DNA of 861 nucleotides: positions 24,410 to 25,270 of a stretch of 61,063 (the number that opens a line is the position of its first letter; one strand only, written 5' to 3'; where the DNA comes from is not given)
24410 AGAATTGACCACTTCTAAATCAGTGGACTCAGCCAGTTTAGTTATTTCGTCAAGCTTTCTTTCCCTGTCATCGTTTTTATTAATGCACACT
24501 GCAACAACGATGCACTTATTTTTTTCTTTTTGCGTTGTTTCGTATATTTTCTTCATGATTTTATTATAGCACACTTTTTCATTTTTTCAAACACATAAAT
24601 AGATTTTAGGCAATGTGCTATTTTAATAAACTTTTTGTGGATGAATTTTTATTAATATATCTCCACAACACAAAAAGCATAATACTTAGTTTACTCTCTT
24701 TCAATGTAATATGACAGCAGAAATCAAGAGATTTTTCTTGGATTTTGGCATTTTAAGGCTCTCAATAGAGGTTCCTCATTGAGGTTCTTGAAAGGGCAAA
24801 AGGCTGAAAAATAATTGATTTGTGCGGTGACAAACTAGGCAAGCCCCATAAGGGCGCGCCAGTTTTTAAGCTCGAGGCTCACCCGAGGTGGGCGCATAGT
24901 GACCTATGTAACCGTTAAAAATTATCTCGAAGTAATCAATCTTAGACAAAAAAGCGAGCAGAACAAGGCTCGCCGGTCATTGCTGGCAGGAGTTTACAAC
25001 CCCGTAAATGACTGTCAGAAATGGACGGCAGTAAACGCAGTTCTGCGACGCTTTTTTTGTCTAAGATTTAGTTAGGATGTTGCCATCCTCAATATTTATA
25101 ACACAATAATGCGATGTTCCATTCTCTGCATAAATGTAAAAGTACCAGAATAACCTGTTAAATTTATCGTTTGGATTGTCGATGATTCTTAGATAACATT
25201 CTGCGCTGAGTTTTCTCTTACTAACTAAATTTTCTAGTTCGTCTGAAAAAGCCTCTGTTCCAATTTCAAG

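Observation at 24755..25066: GC-rich, ORF-free island of about 310 nt folding into a 126-nt rod hairpin plus a multi-helix domain: candidate novel structured RNA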

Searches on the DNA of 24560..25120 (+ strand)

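Call 4: search_rna_families(source=window, start=24560, end=25120, threshold=evalue, max_evalue=10, show_alignments=3)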
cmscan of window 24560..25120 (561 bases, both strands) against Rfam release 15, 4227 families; matches with E-value up to 10: 3.
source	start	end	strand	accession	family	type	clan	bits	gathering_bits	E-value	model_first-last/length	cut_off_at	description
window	24605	24676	+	RF01586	snoR09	Gene; snRNA; snoRNA; CD-box;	-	21.5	50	1.6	1-84/84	no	small nucleolar RNA snoR09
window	24717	24825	+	RF04099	MIR837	Gene; miRNA;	-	19.1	117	0.43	1-122/122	no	MIR837 microRNA precursor family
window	24708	24836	-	RF04134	MIR7504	Gene; miRNA;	-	18.3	83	2.1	1-124/124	no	MIR7504 microRNA precursor family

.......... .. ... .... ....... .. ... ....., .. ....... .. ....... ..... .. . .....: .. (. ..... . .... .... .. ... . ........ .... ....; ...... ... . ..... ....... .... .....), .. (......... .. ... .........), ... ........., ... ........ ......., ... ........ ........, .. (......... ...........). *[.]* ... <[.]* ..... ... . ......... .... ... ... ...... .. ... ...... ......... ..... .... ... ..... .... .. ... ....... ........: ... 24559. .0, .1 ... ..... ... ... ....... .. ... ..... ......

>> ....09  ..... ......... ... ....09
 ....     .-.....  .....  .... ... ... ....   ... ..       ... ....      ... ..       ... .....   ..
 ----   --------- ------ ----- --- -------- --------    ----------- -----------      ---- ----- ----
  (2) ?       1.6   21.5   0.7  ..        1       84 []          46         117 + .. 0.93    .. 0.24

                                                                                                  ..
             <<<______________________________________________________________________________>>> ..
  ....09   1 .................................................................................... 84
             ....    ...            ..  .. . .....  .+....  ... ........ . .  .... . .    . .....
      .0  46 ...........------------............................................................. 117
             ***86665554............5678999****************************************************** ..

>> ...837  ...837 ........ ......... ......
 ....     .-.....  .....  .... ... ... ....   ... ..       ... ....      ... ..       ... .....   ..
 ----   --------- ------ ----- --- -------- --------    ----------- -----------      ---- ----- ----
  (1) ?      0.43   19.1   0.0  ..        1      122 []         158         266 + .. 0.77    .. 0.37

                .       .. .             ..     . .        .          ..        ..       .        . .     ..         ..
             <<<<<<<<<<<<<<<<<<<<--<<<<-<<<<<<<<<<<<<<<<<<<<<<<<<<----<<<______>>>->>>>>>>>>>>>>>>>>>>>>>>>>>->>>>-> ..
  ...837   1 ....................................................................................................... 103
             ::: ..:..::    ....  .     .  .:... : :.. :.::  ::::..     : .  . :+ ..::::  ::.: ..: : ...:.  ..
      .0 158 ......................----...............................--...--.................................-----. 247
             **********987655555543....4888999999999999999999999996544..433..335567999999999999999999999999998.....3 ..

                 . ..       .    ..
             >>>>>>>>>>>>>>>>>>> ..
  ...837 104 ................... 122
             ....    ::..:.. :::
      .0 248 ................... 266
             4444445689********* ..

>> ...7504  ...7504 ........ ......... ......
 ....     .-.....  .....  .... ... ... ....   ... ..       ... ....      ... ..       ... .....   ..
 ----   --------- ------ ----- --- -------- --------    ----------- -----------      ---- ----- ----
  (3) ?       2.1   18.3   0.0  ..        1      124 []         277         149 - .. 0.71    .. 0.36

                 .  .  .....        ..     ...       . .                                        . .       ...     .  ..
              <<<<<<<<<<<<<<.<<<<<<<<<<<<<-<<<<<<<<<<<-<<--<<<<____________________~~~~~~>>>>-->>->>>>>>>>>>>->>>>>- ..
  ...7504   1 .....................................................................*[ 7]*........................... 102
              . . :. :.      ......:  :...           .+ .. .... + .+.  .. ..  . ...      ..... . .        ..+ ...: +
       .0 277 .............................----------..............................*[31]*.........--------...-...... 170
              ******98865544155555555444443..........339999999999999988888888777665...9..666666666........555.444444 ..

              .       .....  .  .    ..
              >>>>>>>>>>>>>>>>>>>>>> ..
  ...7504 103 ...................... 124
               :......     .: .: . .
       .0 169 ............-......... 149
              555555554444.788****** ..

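Call 9: search_dna_similar(query=window:24700-25100:+, collection=phages, mode=distant)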
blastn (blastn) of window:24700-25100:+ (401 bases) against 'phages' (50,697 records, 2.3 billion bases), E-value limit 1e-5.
No match.

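Call 10: search_dna_similar(query=window:24700-25100:+, collection=plasmids, mode=distant)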
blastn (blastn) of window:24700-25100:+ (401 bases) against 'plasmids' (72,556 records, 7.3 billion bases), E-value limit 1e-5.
No match.

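Call 62: build_rna_model(alignment_id=A1)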
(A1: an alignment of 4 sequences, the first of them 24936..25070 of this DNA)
Model R1 built from alignment A1 (4 sequences, 146 columns); structure: RNAalifold consensus.
model positions 135; base pairs 34; branch points 0; effective number of sequences 1.31; information 0.59 bits per position. Calibrated on 0.2 Mb of random sequence (short: E-values are rough).
structure used (alignment columns):
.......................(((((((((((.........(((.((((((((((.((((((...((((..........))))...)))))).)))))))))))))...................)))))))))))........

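Call 63: search_with_rna_model(model_id=R1, sources=[window, L001, L002, L003, L004, L005, L006, L007, L008, L009, L010, L011, L012, L013, L014, L015, L016, L017, L018, L019, L020, L021, L043, L045, L060, L061, L066, L067, L068, L071, L072, L079, L082, L083], max_evalue=10)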
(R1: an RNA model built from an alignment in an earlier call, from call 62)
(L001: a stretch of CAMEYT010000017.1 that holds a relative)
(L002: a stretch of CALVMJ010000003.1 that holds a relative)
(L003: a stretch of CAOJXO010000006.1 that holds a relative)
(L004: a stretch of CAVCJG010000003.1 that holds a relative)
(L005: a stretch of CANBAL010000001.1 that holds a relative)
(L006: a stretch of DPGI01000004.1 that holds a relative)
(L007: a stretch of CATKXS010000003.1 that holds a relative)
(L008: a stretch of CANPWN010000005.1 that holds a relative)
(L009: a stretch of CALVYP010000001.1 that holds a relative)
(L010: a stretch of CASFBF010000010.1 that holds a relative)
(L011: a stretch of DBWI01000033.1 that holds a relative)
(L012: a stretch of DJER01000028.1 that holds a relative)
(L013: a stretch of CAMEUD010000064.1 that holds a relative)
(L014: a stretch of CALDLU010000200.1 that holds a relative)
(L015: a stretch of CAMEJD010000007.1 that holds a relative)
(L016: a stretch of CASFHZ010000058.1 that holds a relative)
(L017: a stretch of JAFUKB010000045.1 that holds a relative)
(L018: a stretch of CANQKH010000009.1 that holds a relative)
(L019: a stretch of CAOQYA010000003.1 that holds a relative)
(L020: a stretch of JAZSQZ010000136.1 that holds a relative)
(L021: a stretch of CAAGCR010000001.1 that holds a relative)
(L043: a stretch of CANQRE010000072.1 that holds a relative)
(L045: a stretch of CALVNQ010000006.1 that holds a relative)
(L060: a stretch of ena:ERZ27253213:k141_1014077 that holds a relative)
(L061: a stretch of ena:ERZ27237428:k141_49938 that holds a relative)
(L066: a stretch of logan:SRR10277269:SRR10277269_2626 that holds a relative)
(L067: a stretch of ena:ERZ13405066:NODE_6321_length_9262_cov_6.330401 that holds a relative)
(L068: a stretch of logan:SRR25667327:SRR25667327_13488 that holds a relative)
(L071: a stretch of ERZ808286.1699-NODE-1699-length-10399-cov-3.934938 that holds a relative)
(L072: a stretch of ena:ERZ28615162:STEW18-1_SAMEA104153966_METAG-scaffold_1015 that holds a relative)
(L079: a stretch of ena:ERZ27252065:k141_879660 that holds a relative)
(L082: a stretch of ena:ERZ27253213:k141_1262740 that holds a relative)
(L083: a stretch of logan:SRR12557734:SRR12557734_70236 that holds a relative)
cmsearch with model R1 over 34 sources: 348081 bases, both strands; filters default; matches with E-value up to 10: 13.
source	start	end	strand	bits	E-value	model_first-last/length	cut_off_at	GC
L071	5444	5578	+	147.4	5.1e-30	1-135/135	no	0.41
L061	3803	3928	-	137.5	9.1e-28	1-135/135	no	0.37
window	24936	25068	+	136.5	1.6e-27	1-135/135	no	0.46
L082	38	163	-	135.8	2.2e-27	1-135/135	no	0.37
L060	3806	3909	-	104.3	3.3e-20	23-135/135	5'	0.42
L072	8428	8553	-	74.8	1.6e-13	1-135/135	no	0.45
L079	9416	9541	-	74.8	1.6e-13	1-135/135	no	0.45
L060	3650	3776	-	34.8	0.00021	1-135/135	no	0.43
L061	3650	3773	-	30.6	0.0019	1-135/135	no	0.44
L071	5446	5579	-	27.7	0.0086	1-135/135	no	0.41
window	24938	25070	-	27.7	0.0088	1-135/135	no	0.45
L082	30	155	+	19.8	0.54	1-135/135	no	0.38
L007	4047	4107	+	16.2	3.6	1-135/135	no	0.25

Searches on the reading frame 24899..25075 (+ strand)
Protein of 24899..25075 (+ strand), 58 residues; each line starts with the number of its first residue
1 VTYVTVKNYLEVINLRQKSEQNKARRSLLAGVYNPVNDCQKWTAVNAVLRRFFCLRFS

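Call 11: search_protein_families(library=pfam, proteins=[window:24899-25075:+])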
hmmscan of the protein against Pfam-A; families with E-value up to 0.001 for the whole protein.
window:24899-25075:+ (58 aa): 0 families

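Call 110: search_protein_representatives(protein=window:24899-25072:+)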
Query: 58 residues. Proteins with E-value up to 0.001 (for the whole library): 6; up to 1e-10: 0; up to 1e-30: 0. The best 6 are listed.
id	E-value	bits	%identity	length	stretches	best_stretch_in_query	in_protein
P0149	8.2e-09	51.0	43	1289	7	28-51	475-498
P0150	8.2e-08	47.9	44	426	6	19-57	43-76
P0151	6.9e-07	45.0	46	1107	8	30-52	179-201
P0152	1.1e-05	41.3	52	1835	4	30-49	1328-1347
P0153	1.2e-04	38.1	41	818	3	30-51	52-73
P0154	7.7e-04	35.5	46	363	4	28-50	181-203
